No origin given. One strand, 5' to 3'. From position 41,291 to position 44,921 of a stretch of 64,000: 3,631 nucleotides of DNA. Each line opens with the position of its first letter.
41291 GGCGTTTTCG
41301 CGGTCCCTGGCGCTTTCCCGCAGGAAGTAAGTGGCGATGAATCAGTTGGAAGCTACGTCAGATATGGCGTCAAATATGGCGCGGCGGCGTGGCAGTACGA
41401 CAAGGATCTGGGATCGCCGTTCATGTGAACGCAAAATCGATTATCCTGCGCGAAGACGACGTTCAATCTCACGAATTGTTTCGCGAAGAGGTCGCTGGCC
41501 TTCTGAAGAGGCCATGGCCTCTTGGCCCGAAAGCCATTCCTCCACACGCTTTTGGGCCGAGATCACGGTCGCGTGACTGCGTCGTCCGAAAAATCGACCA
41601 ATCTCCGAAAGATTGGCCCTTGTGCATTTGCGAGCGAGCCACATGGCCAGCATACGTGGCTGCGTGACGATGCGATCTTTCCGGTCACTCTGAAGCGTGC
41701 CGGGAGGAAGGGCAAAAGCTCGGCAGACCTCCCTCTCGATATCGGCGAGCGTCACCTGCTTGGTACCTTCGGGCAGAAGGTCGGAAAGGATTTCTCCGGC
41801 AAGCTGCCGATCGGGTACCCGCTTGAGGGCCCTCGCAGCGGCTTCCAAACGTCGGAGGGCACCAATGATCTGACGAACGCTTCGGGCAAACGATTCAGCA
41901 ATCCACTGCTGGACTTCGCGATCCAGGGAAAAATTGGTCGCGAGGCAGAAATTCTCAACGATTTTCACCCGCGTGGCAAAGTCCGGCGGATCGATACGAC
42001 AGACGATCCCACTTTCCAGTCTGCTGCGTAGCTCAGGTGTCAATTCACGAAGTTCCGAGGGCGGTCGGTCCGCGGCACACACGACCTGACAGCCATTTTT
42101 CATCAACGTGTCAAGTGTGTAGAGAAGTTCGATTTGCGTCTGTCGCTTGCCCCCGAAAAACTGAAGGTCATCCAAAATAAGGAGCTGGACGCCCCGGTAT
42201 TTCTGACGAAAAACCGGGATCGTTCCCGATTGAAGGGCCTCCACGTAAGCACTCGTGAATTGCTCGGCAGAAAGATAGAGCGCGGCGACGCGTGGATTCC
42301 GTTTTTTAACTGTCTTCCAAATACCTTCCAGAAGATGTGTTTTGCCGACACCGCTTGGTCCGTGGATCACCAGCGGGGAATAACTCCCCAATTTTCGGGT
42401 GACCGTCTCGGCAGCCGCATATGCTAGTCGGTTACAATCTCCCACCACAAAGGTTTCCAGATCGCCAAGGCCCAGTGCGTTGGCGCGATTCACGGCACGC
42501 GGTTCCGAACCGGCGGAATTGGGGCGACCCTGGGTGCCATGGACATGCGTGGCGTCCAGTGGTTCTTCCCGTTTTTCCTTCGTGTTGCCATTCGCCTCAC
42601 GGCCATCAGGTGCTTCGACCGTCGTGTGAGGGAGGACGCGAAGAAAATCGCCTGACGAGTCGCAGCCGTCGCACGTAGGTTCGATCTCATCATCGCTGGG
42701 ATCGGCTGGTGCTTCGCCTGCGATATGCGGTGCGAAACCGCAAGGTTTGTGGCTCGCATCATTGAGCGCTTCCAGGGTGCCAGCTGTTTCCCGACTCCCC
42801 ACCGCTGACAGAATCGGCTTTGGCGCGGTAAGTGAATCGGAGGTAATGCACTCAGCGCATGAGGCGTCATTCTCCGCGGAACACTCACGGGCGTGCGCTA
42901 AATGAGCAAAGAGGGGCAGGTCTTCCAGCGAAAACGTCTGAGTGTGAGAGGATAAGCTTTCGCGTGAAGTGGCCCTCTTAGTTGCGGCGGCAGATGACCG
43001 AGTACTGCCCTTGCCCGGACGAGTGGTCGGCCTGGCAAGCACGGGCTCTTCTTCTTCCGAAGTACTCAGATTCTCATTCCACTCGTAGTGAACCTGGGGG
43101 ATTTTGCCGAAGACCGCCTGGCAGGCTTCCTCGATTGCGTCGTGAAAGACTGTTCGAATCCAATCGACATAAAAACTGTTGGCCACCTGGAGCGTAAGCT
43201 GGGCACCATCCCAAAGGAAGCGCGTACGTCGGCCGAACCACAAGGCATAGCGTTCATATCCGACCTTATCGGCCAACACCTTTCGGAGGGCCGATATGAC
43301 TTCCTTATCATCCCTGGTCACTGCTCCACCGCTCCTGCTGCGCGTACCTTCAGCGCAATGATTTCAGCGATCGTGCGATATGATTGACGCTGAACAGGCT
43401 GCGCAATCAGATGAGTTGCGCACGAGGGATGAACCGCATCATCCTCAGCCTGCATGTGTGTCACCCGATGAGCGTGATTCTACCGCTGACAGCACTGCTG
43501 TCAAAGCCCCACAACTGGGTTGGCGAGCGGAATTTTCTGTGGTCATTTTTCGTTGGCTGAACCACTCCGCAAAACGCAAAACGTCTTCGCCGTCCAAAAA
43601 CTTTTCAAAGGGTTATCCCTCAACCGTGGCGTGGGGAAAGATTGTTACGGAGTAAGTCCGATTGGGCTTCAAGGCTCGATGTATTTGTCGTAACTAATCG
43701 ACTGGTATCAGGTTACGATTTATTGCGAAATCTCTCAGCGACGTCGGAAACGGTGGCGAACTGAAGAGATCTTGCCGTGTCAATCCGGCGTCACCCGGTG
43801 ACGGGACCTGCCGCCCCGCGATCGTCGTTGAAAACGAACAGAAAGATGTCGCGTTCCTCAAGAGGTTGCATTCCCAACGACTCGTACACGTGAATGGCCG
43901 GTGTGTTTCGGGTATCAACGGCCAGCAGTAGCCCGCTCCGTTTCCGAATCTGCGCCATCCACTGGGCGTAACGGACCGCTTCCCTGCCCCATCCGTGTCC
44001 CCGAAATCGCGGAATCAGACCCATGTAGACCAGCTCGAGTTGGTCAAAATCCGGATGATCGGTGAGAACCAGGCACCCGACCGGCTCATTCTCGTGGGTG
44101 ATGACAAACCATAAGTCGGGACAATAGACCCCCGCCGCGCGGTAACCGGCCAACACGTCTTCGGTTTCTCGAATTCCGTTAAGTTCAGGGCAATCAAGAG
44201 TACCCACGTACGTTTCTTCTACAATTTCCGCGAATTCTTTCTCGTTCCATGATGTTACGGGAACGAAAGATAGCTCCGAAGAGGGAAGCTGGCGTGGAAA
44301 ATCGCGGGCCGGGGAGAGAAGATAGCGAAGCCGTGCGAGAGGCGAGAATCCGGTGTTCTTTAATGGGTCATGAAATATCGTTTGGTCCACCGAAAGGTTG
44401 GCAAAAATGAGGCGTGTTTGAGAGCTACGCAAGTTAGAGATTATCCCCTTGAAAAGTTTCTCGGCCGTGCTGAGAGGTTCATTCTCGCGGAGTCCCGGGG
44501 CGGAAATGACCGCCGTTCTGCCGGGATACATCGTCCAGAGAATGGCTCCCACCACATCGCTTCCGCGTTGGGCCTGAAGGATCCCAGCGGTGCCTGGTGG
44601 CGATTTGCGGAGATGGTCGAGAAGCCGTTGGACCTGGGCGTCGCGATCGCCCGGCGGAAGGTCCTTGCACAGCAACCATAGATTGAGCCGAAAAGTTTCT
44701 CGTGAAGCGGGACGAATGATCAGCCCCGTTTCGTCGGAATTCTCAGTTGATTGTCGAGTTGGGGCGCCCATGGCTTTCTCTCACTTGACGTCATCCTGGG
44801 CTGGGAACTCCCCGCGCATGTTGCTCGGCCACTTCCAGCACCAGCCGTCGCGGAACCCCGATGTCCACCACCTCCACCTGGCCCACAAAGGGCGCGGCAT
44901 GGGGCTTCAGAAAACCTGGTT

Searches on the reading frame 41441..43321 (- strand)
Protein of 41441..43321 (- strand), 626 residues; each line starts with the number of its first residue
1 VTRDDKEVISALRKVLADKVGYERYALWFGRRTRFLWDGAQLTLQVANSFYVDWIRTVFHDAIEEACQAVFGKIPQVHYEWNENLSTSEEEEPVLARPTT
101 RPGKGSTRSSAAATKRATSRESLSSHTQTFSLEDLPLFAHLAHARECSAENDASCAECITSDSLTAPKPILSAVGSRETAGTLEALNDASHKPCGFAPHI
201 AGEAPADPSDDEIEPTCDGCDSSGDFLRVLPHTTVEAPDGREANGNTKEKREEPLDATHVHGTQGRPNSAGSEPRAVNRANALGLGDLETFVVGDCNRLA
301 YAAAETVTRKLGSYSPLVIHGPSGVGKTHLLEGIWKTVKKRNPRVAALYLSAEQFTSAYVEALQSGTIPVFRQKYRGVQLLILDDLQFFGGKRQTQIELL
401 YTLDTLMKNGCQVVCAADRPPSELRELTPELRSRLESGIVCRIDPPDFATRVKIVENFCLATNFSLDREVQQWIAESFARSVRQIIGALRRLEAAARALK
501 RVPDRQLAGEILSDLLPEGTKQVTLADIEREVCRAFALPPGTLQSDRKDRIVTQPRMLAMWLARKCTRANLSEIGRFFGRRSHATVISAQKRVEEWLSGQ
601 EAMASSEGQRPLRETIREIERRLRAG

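Call 5: search_protein_families(library=pfam, proteins=[window:41441-43321:-], max_evalue=0.01)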
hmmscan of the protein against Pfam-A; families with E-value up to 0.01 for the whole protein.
window:41441-43321:- (626 aa): 10 families
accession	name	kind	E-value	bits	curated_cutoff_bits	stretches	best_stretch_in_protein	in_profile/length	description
PF00308.24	Bac_DnaA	-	3.1e-44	151.4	23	1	288-441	7-161/162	Bacterial DnaA ATPAse domain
PF08299.17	Bac_DnaA_C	-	6.9e-19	68.1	31.5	1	527-593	3-69/69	Bacterial dnaA protein helix-turn-helix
PF11638.13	DnaA_N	-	1.4e-08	34.7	24.6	1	12-68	7-64/65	DnaA N-terminal domain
PF00004.35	AAA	-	3.2e-08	34.5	21.2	1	318-439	2-127/131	ATPase family associated with various cellular activities (AAA)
PF13401.12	AAA_22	-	3.5e-06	27.8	27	1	316-364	7-59/130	AAA domain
PF13191.12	AAA_16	-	0.00029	21.8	32.6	1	312-363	22-73/167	AAA ATPase domain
PF13173.12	AAA_14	-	0.00071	20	27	1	315-390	3-75/129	AAA domain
PF01695.23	IstB_IS21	-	0.0015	18.6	24.1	1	317-413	95-189/238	IstB-like ATP binding protein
PF01637.24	ATPase_2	-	0.0042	17.4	33.2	1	312-360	18-66/225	ATPase domain predominantly from Archaea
PF25201.1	nSTAND6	-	0.0083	16.6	27.7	0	305-342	9-46/148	Novel STAND NTPase 6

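Call 6: search_protein_families(library=ncbifam, proteins=[window:41441-43321:-], max_evalue=0.01)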
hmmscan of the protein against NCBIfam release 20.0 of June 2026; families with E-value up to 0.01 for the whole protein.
window:41441-43321:- (626 aa): 15 families
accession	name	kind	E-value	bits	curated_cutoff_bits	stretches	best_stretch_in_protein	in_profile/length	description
TIGR00362.1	DnaA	equivalog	1.5e-103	347.2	343.9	2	287-603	109-426/437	chromosomal replication initiator protein DnaA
NF001154.0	PRK00149.3-3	equivalog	8.6e-61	206.3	410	1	288-598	123-441/462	chromosomal replication initiator protein DnaA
NF009087.0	PRK12422.1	equivalog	1.4e-42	146.4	657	1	311-601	138-429/455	chromosomal replication initiator protein DnaA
TIGR03420.1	DnaA_homol_Hda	equivalog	1.5e-28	99.9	194.8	1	288-501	14-214/226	DnaA regulatory inactivator Hda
NF038214.1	IS21_help_AAA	equivalog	1.4e-10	41.3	200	1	316-414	92-188/232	IS21-like element helper ATPase IstB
NF006571.0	PRK09087.1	equivalog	5.7e-09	36.1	297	1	291-515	24-223/228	DnaA regulatory inactivator HdaA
NF005982.0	PRK08084.1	equivalog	6.8e-09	35.6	268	1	289-500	22-221/235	DnaA inactivator Hda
NF051883.1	DnaARegInactHdaA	equivalog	1.4e-08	34.6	300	1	289-515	18-225/229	DnaA regulatory inactivator HdaA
NF006485.0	PRK08903.1-5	equivalog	1e-06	28.6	289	1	288-498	17-211/233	DnaA regulatory inactivator Hda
NF006505.0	PRK08939.1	equivalog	2.8e-05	23.5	228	1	314-386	156-226/306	primosomal protein DnaI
NF040713.1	ZapE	equivalog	0.00012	21.4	140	1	315-426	53-164/344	cell division protein ZapE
NF005304.0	PRK06835.1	equivalog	0.00018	20.7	215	1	315-434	184-304/330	ATP-binding protein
NF005149.0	PRK06620.1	equivalog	0.00053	19.3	316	0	289-513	17-215/221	hypothetical protein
NF005098.0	PRK06526.1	subfamily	0.00058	19.3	296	1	316-389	111-182/266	transposase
NF053861.1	DS8_antiphage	equivalog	0.00075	17.3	790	1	300-487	356-551/994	anti-phage protein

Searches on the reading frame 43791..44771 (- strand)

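Call 5: search_protein_families(library=pfam, proteins=[window:43791-44771:-], max_evalue=0.01)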
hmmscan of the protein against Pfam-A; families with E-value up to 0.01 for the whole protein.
window:43791-44771:- (326 aa): 4 families
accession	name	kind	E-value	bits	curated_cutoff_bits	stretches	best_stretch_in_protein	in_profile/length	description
PF00583.31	Acetyltransf_1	-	5.7e-13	49.6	20.7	1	214-301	28-116/116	Acetyltransferase (GNAT) family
PF13508.13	Acetyltransf_7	-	1e-08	35.9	27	1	221-300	5-81/84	Acetyltransferase (GNAT) domain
PF13302.13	Acetyltransf_3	-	3.9e-07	31.3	25.4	1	202-302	36-138/138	Acetyltransferase (GNAT) domain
PF08445.16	FR47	-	0.00011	22.5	22.1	1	246-305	23-81/86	FR47-like protein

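Call 6: search_protein_families(library=ncbifam, proteins=[window:43791-44771:-], max_evalue=0.01)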
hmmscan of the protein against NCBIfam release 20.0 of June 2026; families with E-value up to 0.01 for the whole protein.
window:43791-44771:- (326 aa): 6 families
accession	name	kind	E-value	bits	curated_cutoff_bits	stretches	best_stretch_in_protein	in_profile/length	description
NF000225.3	AAC_6p_Strep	exception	3.3e-05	23.9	250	1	206-304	29-127/156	aminoglycoside 6'-N-acetyltransferase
TIGR03448.1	mycothiol_MshD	equivalog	0.0001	21.8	163.1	1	203-305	183-289/294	mycothiol synthase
TIGR01575.1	rimI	equivalog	0.00013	22.2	86.4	1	221-308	33-119/132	ribosomal protein S18-alanine N-acetyltransferase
NF000487.1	stat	exception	0.00015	21.4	420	1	250-301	110-161/189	streptothricin N-acetyltransferase STAT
NF011709.0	PRK15130.1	equivalog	0.0012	18.7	218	1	222-303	60-142/186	spermidine N1-acetyltransferase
NF002959.0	PRK03624.1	equivalog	0.0078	15.9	124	0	246-302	74-130/147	GNAT family acetyltransferase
